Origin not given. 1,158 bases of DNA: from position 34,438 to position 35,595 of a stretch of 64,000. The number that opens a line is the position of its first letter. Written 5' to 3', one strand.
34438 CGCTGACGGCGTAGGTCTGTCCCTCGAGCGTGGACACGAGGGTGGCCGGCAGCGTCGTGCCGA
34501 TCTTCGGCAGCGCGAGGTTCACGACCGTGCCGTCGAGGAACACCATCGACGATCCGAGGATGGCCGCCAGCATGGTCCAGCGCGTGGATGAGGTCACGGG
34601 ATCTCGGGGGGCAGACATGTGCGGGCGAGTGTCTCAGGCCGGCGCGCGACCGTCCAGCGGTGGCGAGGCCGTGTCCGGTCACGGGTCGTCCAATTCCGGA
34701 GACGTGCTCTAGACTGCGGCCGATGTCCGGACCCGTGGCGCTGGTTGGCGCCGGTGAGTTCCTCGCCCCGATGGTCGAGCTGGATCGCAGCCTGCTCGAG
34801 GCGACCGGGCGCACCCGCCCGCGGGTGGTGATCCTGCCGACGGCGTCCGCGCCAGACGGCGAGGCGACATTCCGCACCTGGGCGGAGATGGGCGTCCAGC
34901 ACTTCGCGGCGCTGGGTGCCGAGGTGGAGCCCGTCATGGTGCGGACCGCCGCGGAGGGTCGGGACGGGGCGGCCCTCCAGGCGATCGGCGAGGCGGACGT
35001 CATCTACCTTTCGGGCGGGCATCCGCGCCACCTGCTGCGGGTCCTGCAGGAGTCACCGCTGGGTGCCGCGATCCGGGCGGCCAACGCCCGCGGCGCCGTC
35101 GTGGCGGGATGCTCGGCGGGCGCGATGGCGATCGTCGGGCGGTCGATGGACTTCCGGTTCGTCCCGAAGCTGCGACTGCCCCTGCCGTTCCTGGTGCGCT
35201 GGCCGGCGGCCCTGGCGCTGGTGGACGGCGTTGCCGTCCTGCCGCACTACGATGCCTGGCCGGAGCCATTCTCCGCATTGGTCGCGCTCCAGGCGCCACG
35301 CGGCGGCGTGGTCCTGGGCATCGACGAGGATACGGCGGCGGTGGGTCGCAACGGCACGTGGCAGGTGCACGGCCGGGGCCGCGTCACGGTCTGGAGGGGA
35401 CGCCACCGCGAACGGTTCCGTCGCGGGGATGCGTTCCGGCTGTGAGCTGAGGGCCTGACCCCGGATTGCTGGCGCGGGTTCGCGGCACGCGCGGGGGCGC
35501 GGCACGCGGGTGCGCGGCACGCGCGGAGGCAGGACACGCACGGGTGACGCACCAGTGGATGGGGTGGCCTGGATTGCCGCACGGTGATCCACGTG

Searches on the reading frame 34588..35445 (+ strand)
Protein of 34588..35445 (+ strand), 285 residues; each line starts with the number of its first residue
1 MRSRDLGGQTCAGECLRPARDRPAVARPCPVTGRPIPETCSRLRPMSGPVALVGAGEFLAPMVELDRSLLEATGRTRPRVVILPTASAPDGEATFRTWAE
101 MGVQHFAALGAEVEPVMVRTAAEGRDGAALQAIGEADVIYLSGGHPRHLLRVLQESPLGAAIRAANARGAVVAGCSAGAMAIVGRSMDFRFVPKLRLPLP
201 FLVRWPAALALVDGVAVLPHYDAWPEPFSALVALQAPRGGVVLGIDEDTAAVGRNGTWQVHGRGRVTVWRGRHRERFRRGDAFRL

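Call 15: search_protein_families(library=pfam, proteins=[window:34588-35445:+], max_evalue=0.0001)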
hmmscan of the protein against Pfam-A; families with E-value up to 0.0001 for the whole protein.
window:34588-35445:+ (285 aa): 1 family
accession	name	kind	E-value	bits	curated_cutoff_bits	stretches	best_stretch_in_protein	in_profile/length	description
PF03575.23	Peptidase_S51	-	3.2e-18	66.6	23.9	1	64-256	17-201/206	Peptidase family S51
